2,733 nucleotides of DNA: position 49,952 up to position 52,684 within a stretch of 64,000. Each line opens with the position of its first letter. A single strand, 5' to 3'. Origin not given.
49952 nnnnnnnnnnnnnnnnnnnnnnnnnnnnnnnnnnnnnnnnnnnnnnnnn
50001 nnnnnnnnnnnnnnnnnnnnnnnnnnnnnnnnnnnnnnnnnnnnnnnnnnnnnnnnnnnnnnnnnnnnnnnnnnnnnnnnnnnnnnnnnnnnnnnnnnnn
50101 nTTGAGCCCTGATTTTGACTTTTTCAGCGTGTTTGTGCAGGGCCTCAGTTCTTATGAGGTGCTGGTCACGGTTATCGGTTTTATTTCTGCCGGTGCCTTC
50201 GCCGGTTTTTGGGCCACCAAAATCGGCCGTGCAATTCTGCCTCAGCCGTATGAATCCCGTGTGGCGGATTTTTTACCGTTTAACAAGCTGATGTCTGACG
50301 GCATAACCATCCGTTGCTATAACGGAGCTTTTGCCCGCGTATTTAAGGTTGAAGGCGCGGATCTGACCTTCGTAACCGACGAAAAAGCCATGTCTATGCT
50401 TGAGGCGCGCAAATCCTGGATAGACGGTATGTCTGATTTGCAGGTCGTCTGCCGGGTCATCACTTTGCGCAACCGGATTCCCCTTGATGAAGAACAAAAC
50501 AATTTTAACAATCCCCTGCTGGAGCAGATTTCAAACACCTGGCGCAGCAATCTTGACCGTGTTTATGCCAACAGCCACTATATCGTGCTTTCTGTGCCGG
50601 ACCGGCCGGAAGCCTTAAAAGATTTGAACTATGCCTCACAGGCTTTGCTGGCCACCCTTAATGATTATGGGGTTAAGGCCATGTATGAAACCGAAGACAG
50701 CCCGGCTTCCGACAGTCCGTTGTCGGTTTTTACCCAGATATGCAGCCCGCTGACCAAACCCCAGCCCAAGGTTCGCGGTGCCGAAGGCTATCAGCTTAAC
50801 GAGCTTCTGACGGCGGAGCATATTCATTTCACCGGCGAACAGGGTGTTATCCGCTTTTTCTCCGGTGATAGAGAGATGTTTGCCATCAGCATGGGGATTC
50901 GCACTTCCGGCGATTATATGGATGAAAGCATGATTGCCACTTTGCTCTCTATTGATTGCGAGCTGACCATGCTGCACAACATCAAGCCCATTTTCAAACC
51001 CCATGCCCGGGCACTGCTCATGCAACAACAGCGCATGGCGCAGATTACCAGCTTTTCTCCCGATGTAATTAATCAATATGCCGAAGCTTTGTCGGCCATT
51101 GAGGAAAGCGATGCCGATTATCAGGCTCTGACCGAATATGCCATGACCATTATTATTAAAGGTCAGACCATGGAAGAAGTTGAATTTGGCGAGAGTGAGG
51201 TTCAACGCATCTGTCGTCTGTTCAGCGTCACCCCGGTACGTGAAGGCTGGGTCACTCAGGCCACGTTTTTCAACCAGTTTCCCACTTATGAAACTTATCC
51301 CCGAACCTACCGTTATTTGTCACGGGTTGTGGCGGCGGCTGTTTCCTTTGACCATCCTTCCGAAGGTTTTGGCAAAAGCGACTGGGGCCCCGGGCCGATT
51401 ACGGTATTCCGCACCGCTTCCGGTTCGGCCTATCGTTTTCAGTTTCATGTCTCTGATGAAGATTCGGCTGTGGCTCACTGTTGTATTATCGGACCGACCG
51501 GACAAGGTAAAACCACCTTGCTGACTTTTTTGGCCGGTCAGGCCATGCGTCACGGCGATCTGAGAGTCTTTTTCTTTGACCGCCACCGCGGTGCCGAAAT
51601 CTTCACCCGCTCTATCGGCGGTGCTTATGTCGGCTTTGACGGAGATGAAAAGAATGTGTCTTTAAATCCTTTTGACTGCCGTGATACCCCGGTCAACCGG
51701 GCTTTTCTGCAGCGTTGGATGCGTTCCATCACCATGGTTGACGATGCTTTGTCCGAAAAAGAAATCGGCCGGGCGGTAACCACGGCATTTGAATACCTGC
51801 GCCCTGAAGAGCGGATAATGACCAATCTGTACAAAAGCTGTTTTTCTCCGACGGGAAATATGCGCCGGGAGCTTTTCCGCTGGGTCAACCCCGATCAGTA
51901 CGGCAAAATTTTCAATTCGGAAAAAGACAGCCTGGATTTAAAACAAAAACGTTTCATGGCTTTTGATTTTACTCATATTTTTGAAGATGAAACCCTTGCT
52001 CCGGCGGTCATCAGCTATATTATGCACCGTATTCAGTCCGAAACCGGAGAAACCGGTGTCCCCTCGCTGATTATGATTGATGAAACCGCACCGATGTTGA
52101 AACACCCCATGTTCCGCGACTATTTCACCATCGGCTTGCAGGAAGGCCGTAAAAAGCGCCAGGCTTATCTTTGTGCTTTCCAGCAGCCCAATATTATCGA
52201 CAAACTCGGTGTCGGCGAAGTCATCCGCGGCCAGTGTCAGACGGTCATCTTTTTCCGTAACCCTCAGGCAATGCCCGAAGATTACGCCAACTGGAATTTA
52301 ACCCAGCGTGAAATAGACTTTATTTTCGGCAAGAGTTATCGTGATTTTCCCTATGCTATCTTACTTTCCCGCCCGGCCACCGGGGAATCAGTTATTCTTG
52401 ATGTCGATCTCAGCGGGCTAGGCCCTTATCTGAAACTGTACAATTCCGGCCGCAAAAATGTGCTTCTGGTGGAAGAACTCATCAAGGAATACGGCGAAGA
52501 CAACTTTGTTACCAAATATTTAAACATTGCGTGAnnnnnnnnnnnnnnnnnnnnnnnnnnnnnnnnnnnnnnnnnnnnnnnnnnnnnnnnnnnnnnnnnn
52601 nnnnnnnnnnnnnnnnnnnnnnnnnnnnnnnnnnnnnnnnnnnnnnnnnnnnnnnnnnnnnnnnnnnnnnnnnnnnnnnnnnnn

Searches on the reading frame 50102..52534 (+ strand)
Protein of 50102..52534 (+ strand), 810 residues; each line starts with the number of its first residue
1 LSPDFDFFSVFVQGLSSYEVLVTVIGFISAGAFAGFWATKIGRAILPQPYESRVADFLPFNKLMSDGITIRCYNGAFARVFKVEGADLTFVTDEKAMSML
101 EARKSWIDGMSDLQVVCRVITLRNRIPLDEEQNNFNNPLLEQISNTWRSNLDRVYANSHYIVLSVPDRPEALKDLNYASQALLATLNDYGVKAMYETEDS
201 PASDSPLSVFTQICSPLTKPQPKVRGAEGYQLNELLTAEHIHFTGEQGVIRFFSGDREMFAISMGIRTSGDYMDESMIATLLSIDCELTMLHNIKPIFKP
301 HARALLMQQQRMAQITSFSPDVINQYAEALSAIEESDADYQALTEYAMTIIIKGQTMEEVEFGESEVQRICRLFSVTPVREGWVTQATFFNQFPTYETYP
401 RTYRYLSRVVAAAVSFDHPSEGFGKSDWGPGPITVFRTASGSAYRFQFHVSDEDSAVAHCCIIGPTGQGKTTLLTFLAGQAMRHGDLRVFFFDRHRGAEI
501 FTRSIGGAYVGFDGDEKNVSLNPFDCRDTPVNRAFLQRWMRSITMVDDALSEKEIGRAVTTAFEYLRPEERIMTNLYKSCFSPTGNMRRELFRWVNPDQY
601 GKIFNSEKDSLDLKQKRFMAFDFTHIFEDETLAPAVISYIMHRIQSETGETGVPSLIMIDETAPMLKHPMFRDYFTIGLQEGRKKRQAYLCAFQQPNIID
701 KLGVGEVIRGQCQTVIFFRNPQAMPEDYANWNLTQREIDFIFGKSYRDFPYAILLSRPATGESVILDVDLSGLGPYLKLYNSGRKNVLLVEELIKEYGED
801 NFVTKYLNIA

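Call 4: search_protein_families(library=pfam, proteins=[window:50102-52534:+], max_evalue=0.1)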
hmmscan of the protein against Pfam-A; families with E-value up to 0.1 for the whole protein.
window:50102-52534:+ (810 aa): 11 families
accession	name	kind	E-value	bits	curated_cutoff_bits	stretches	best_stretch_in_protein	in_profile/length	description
PF03135.19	CagE_TrbE_VirB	-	1.2e-12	48.7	21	1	223-399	30-201/204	CagE, TrbE, VirB family, component of type IV transporter system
PF19044.6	P-loop_TraG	-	4.3e-05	22.8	25.8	1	587-675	184-272/413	TraG P-loop domain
PF25199.1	nSTAND_NTPase5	-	0.00043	20.6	34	1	450-495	34-79/145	Novel STAND NTPase 5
PF01695.23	IstB_IS21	-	0.0019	18.2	24.1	1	461-494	96-128/238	IstB-like ATP binding protein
PF10412.15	TrwB_AAD_bind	-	0.0031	16.9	20.5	1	455-527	13-74/387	Type IV secretion-system coupling protein DNA-binding domain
PF01935.23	DUF87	-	0.0032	18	23.2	1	459-495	25-61/220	Helicase HerA, central domain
PF13401.12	AAA_22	-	0.0072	17.1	27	0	459-492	7-39/130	AAA domain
PF00005.33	ABC_tran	-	0.0096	17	25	1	460-484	14-39/137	ABC transporter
PF20720.3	nSTAND3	-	0.015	15.5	27.2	1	459-494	19-46/155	Novel STAND NTPase 3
PF05729.18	NACHT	-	0.023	15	26.7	0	460-484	3-27/167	NACHT domain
PF01580.24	FtsK_SpoIIIE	-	0.032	14.1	24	1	427-484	14-67/221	FtsK/SpoIIIE family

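Call 9: search_protein_families(library=ncbifam, proteins=[window:50102-52534:+], max_evalue=0.1)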
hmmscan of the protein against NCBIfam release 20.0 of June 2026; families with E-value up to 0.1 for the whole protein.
window:50102-52534:+ (810 aa): 27 families (the best 25 are shown)
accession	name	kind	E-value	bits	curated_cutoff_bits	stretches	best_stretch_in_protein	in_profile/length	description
TIGR00929.1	VirB4_CagE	subfamily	9.5e-112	374.7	643.1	2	175-800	159-780/792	VirB4 family type IV secretion/conjugal transfer ATPase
NF010473.0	PRK13898.1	equivalog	5.7e-65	219.8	1050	1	172-801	170-787/801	type IV secretion system ATPase VirB4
NF010427.0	PRK13853.1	equivalog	5.2e-47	160.2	957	1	274-801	249-773/789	type IV secretion system protein VirB4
NF010447.0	PRK13873.1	equivalog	4.6e-42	143.9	1020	1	429-808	417-790/815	conjugal transfer protein TrbE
NF010404.0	PRK13830.1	subfamily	1.4e-28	99.2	810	1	434-723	436-722/818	conjugal transfer protein TrbE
NF010466.0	PRK13891.1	subfamily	5.2e-28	97.4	1322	1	438-740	473-778/852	conjugal transfer protein TrbE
TIGR02746.1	TraC-F-type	equivalog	4.5e-11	41.4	567.05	1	460-694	433-683/800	type IV secretion system protein TraC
NF045975.1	VirB4_plasma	equivalog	5.4e-06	24.4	590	1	266-529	323-585/894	Mbov_0397 family ICE element conjugal transfer ATPase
TIGR03783.1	Bac_Flav_CT_G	subfamily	0.00052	18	261.55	1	585-676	597-688/829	TraG family conjugative transposon ATPase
NF045971.1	conju_CD1110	equivalog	0.00061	18.2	325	1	55-313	2-263/752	VirB4-like conjugal transfer ATPase, CD1110 family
TIGR03743.1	SXT_TraD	subfamily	0.0015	17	366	1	453-492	171-209/636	conjugative transfer system coupling protein TraD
TIGR03744.1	traC_PFL_4706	equivalog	0.0015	16.4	520.6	1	340-492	355-509/892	conjugative transfer ATPase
NF041017.1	DNA_import_CedB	equivalog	0.0059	15.3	700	1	456-494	274-312/590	DNA import protein CedB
NF002981.0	PRK03695.1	equivalog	0.0069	15.8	281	1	456-488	25-57/253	vitamin B12 ABC transporter ATP-binding protein BtuD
TIGR02868.1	CydC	equivalog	0.018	13.7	329.05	1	459-485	363-390/530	thiol reductant ABC exporter subunit CydC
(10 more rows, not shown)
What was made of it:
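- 50102..52534 (+): virB4, upstream boundary of the block. Pfam CagE_TrbE_VirB and TIGR00929, E 1e-111 (calls 4, 9).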

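Call 26: search_dna_similar(query=window:50102-52534:+, collection=plasmids, mode=protein, max_rows=25)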
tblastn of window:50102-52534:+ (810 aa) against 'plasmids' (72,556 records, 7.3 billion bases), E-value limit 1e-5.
The search stops at 5000 records and this limit was reached: more records match than are counted here, and every count below describes the 5000 best-scoring records only.
Records with a match: at least 5000; places in all: 5379; records where one place covers at least 80% of the query: 539.
Best place of each record, by identity: <60% 5000.
By first word of the organism name: Escherichia 1078; Klebsiella 633; Salmonella 317; Campylobacter 304; Agrobacterium 302; Rhizobium 290; Enterobacter 174; Citrobacter 153; Sinorhizobium 144; Xanthomonas 125; and 209 more.
By predicted mobility (MOB-suite, as given by PLSDB): conjugative 3999; non-mobilizable 646; mobilizable 355.
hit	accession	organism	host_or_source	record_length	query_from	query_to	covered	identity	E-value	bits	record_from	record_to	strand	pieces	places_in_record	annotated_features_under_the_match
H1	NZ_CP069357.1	Microvirga sp. VF16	Vachellia farnesiana,Cell culture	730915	16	808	98%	38.7%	4e-173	561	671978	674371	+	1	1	hypothetical protein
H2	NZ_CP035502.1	Sphingosinicella sp. BN140058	Cell culture,soil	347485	9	796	97%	34.5%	4e-135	451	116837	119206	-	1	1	hypothetical protein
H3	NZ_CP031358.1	Erythrobacter aureus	marine sediment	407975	20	807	97%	34.2%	1e-139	464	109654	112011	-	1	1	VirB4 family type IV secretion system protein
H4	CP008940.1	Candidatus Paracaedimonas acanthamoebae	Acanthamoeba polyphaga HN-3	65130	38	808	95%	30.1%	1e-106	367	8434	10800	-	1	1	hypothetical protein (x2)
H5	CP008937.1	Candidatus Paracaedimonas acanthamoebae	Acanthamoeba polyphaga HN-3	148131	38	808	95%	30.1%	1e-106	367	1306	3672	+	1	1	hypothetical protein (x2)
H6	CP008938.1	Candidatus Paracaedimonas acanthamoebae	Acanthamoeba polyphaga HN-3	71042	38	810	95%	29.5%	2e-108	372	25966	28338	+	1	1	hypothetical protein (x2)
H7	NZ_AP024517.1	Nitrosospira sp. NRS527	Oryza sativa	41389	44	807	94%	27.2%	7e-63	238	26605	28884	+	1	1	hypothetical protein | type IV secretion system protein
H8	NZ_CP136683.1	Thalassospira lucentensis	Macrocystis pyrifera gametophyte,Whole ...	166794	46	799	93%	27.1%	4e-65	244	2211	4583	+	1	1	DUF87 domain-containing protein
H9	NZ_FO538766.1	Magnetospira sp. QH-2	-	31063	56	802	92%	26.9%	7e-75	274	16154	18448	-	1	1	hypothetical protein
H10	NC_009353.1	Magnetospirillum gryphiswaldense MSR-1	from the mud of the eutrophic river Ryck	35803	58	799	92%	27.0%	1e-52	207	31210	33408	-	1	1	VirB4 family type IV secretion system protein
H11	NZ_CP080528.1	Mesorhizobium sp. AR07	Oxytropis sp.,Cell culture,root nodule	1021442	26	803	96%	25.6%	1e-46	188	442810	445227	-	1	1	record has no annotation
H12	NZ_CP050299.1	Mesorhizobium huakuii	Oxytropis kamtschatica,cell ...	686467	26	803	96%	25.6%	2e-46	188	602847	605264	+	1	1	VirB4 family type IV secretion system protein | VirB3 family type IV secretion system protein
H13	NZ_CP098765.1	Sphingomonas aerolata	cloud water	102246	51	800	93%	26.5%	6e-47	189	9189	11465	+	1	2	VirB4 family type IV secretion/conjugal transfer ATPase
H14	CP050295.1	Mesorhizobium loti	Oxytropis kamtschatica,cell ...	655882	26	800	96%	25.5%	5e-45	183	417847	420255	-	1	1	VirB4 family type IV secretion/conjugal transfer ATPase | conjugal transfer protein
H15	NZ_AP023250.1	Mesorhizobium sp. 131-2-5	Lotus japonicus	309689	26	800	96%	25.2%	7e-45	183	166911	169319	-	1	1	VirB4 family type IV secretion system protein | VirB3 family type IV secretion system protein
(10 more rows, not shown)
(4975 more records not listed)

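Call 27: get_annotated_region(hit=H1, flank=16000)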
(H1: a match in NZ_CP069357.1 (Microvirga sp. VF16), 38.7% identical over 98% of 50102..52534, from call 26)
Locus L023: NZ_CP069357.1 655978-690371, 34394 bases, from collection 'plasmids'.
description: Microvirga sp. VF16 plasmid pMVF16-3, complete sequence
organism: Microvirga sp. VF16 (NCBI taxid 2807101)
taxonomy: Bacteria; Pseudomonadota; Alphaproteobacteria; Hyphomicrobiales; Methylobacteriaceae; Microvirga; Microvirga sp. VF16
host: -; source: Vachellia farnesiana,Cell culture; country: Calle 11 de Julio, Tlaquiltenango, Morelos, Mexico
typing (MOB-suite, as given by PLSDB): non-mobilizable
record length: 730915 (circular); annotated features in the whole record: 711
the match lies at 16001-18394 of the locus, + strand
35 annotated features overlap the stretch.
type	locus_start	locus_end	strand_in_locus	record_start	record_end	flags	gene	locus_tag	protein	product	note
CDS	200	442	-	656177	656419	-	-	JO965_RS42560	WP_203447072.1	hypothetical protein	-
CDS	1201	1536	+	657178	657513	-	-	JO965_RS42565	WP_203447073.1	hypothetical protein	-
CDS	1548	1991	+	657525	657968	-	-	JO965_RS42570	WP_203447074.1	hypothetical protein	-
CDS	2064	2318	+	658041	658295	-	-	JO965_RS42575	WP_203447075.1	hypothetical protein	-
CDS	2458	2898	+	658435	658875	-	-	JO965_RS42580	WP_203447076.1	hypothetical protein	-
CDS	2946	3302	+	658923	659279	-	-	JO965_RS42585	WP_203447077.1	hypothetical protein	-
CDS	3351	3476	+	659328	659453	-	-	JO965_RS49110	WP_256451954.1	hypothetical protein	-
CDS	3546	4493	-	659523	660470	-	-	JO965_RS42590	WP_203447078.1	hypothetical protein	-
CDS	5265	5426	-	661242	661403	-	-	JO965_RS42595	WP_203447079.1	hypothetical protein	-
CDS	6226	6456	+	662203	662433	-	-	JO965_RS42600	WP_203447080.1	hypothetical protein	-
CDS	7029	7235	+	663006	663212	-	-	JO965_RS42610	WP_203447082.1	hypothetical protein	-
CDS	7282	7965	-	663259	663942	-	-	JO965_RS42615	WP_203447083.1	GntR family transcriptional regulator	-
CDS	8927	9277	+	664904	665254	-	-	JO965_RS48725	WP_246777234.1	cell wall hydrolase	-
CDS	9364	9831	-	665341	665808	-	-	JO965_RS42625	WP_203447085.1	hypothetical protein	-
CDS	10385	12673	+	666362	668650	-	-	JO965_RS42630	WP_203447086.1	MobA/MobL family protein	-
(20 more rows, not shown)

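Call 29: get_annotated_region(hit=H6, flank=14000)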
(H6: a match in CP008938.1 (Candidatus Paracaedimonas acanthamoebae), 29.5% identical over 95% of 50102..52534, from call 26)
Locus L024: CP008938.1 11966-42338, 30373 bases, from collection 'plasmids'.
description: Candidatus Caedibacter acanthamoebae plasmid Plasmid_00002, complete sequence
organism: Candidatus Paracaedimonas acanthamoebae (NCBI taxid 244581)
taxonomy: Bacteria; Pseudomonadota; Alphaproteobacteria; Holosporales; Caedimonadaceae; Candidatus Paracaedimonas; Candidatus Paracaedimonas acanthamoebae
host: -; source: Acanthamoeba polyphaga HN-3; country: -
typing (MOB-suite, as given by PLSDB): mobilizable; replicon rep_cluster_1687; relaxase MOBQ
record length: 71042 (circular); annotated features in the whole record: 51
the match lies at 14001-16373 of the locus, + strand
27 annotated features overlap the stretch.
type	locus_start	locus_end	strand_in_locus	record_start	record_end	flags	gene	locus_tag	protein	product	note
CDS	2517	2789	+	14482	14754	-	-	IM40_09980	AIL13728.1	DNA-binding protein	-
CDS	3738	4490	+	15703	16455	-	-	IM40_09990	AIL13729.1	chromosome partitioning protein ParA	-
CDS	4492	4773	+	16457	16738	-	-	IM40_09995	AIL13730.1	hypothetical protein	-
CDS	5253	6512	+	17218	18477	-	-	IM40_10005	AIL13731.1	hypothetical protein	-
CDS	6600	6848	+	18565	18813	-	-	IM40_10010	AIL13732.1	hypothetical protein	-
CDS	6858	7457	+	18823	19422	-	-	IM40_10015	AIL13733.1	hypothetical protein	-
CDS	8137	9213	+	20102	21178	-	-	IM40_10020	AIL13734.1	hypothetical protein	-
CDS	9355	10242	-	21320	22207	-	-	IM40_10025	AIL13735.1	hypothetical protein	-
CDS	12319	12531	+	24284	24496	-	-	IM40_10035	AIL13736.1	hypothetical protein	-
CDS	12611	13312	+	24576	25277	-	-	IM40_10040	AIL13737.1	hypothetical protein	-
CDS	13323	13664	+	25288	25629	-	-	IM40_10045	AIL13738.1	hypothetical protein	-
CDS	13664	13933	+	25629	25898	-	-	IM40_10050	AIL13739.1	hypothetical protein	-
CDS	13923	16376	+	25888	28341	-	-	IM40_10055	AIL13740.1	hypothetical protein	-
CDS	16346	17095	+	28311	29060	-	-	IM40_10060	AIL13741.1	hypothetical protein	-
CDS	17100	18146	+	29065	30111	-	-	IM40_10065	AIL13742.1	hypothetical protein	-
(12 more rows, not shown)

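Call 30: get_annotated_region(hit=H3, flank=12000)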
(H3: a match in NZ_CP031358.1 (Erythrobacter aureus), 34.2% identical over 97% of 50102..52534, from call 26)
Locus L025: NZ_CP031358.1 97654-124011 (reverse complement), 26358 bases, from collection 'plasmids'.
description: Erythrobacter aureus strain YH-07 plasmid unnamed, complete sequence
organism: Erythrobacter aureus (NCBI taxid 2182384)
taxonomy: Bacteria; Pseudomonadota; Alphaproteobacteria; Sphingomonadales; Erythrobacteraceae; Erythrobacter; Erythrobacter aureus
host: -; source: marine sediment; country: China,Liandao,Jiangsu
typing (MOB-suite, as given by PLSDB): non-mobilizable
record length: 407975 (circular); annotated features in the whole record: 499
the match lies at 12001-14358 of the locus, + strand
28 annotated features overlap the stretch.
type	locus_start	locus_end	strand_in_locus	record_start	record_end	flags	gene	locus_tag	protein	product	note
CDS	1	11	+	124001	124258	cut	-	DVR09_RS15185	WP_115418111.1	hypothetical protein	-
CDS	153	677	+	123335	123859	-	-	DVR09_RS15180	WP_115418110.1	hypothetical protein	-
CDS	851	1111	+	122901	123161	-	-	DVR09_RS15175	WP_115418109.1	hypothetical protein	-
CDS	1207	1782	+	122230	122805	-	-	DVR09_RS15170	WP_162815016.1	hypothetical protein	-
CDS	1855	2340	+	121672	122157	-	-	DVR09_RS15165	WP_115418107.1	hypothetical protein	-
CDS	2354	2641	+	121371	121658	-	-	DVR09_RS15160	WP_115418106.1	hypothetical protein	-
CDS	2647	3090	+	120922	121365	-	-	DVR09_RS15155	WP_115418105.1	hypothetical protein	-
CDS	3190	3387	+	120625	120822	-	-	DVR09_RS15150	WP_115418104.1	hypothetical protein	-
CDS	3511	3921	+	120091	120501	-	-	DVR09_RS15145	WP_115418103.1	hypothetical protein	-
CDS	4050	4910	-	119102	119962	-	-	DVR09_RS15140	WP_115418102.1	hypothetical protein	-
CDS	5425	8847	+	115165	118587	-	-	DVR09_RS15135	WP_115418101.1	MobA/MobL family protein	-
CDS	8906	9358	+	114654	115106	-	-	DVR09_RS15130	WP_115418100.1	hypothetical protein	-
CDS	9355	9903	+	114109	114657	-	-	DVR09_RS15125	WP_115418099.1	hypothetical protein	-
CDS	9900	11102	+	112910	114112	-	-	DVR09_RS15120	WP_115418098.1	DnaB-like helicase C-terminal domain-containing protein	GO:0006260 - DNA replication [Evidence IEA]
CDS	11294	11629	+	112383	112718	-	-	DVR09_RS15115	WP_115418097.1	TrbC/VirB2 family protein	-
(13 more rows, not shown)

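Call 32: search_protein_families(library=pfam, proteins=[L025:14469-15224:+, L025:15348-16709:+, L023:18444-19265:+, L023:19309-19995:+, L023:20025-21311:+, L024:16346-17095:+, L024:17100-18146:+], max_evalue=1)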
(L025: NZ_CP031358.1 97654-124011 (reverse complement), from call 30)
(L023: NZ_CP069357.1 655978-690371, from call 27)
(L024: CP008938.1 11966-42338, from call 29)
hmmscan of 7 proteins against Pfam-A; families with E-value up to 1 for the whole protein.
L025:14469-15224:+ (251 aa): 5 families
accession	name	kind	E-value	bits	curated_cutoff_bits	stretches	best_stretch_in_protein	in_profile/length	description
PF07996.16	T4SS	-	6.8e-07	30.3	24.7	1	30-232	1-187/197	Type IV secretion system proteins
PF10057.14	MpsC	-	0.0026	18.3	23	1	26-84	25-83/111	Na+-translocating membrane potential-generating system (MpsC)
PF24615.2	Spectrin_Anc-1_2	-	0.037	14.7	28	1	46-80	36-70/105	Nuclear anchorage protein 1, spectrin repeat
PF05531.17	NPV_P10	-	0.039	14.9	29.8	0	40-83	7-49/75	Nucleopolyhedrovirus P10 protein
PF08651.15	DASH_Duo1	-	0.11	12.8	25.4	0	38-68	15-45/74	DASH complex subunit Duo1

L025:15348-16709:+ (453 aa): 1 family
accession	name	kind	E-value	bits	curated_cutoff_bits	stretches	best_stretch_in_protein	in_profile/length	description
PF12259.13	Baculo_F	-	0.23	10.4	24.1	1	107-151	238-281/609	Baculovirus F protein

L023:18444-19265:+ (273 aa): 6 families
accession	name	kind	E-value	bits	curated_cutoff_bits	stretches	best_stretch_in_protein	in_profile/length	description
PF11114.13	Minor_capsid_2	-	0.042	14.4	27.7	1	206-261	2-57/113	Minor capsid protein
PF12977.12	DUF3861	-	0.046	14.4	27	1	206-249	28-71/90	Domain of Unknown Function with PDB structure (DUF3861)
PF20070.4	DUF6466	-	0.05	14.5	25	1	203-269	14-80/146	Family of unknown function (DUF6466)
PF12041.13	DELLA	-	0.14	12.5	23.8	1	53-99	16-64/69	Transcriptional regulator DELLA protein N terminal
PF07996.16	T4SS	-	0.17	12.6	24.7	0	37-238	1-168/197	Type IV secretion system proteins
PF10046.14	BLOC1_2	-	0.62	10.9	33.4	0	47-80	51-84/96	Biogenesis of lysosome-related organelles complex-1 subunit 2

L023:19309-19995:+ (228 aa): 2 families
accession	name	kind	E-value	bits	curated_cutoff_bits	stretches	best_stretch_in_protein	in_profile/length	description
PF15125.11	TMEM238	-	0.077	13.6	27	1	9-61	10-59/64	TMEM238 protein family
PF00122.25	E1-E2_ATPase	-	0.67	9.9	28.1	0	2-60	112-163/181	E1-E2 ATPase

L023:20025-21311:+ (428 aa): 3 families
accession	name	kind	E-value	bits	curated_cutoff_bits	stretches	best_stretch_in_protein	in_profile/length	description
PF10157.14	BORCS6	-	0.036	14.7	35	0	65-110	55-100/101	BLOC-1-related complex sub-unit 6 C-terminal helix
PF25610.1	HR1_TOCA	-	0.28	11.9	27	0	366-409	34-77/90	TOCA family HR1 domain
PF05911.16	FPP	-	0.3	9.7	40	1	247-406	500-654/871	Filament-like plant protein, long coiled-coil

L024:16346-17095:+ (249 aa): 0 families

L024:17100-18146:+ (348 aa): 1 family
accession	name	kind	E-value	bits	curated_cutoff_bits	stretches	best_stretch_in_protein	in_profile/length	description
PF04610.19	TrbL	-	1.1e-06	29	25.9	1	53-234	16-187/215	TrbL/VirB6 plasmid conjugal transfer protein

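Call 58: search_protein_families(library=pfam, proteins=[L025:15303-16709:+, L023:20100-21311:+], max_evalue=10)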
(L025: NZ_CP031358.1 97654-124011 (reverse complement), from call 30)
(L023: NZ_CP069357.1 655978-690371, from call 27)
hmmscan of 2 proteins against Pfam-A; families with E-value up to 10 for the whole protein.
L025:15303-16709:+ (468 aa): 3 families
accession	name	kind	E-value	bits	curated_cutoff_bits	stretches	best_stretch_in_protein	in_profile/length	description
PF12259.13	Baculo_F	-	0.24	10.4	24.1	1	122-166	238-281/609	Baculovirus F protein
PF00804.31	Syntaxin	-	2.5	8.3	26.7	1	106-180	42-113/157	Syntaxin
PF16326.10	ABC_tran_CTD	-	2.7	8.7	32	1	17-42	38-63/69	ABC transporter C-terminal domain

L023:20100-21311:+ (403 aa): 4 families
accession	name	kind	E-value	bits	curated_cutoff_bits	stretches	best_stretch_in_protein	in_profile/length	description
PF10157.14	BORCS6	-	0.01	16.4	35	1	40-85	55-100/101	BLOC-1-related complex sub-unit 6 C-terminal helix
PF05911.16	FPP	-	0.24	10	40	1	222-381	500-654/871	Filament-like plant protein, long coiled-coil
PF25610.1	HR1_TOCA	-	0.3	11.9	27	0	341-384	34-77/90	TOCA family HR1 domain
PF12631.12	MnmE_helical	-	3.5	8.1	40.1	0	42-87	164-208/211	MnmE helical domain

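Call 65: get_annotated_region(hit=H2, flank=12000)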
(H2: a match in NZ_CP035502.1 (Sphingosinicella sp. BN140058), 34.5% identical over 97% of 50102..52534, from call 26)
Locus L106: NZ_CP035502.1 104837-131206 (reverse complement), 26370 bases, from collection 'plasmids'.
description: Sphingosinicella sp. BN140058 plasmid p1, complete sequence
organism: Sphingosinicella sp. BN140058 (NCBI taxid 1892855)
taxonomy: Bacteria; Pseudomonadota; Alphaproteobacteria; Sphingomonadales; Sphingosinicellaceae; Sphingosinicella; Sphingosinicella sp. BN140058
host: -; source: Cell culture,soil; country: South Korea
typing (MOB-suite, as given by PLSDB): mobilizable; relaxase MOBQ
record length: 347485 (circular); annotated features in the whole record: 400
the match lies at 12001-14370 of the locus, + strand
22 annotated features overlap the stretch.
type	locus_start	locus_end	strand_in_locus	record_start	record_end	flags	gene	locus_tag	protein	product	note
CDS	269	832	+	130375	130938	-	-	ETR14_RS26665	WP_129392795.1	hypothetical protein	-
CDS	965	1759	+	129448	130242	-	-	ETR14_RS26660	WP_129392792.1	metallophosphoesterase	-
CDS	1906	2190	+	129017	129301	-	-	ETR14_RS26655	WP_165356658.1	hypothetical protein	-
CDS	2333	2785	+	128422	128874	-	-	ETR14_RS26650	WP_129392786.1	hypothetical protein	-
CDS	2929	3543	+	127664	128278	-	-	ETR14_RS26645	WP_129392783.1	hypothetical protein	-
CDS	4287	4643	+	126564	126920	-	-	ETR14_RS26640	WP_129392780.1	hypothetical protein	-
CDS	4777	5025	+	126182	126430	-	-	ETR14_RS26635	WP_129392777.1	hypothetical protein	-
CDS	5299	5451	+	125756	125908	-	arfA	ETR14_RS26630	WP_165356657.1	alternative ribosome rescue factor ArfA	GO:0072344 - rescue of stalled ribosome [Evidence IEA]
CDS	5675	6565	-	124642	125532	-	-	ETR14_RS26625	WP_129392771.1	hypothetical protein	-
CDS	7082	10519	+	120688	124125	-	-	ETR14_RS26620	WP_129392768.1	MobA/MobL family protein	-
CDS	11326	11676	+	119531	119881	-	-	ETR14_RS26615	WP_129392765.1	hypothetical protein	-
CDS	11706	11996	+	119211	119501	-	-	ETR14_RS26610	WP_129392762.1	hypothetical protein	-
CDS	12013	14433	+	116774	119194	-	-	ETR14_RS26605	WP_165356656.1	hypothetical protein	-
CDS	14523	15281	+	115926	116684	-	-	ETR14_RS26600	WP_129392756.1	hypothetical protein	-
CDS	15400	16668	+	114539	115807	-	-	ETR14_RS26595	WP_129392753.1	hypothetical protein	-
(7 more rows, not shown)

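Call 73: search_solved_structures(query=L025:14469-15224:+, max_evalue=10, show_alignments=4)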
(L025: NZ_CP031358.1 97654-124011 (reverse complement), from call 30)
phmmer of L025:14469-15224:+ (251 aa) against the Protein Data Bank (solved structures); distinct sequences matched with E-value up to 10: 0.
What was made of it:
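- Tried and rejected: The Erythrobacter VirB5 found nothing (call 73).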
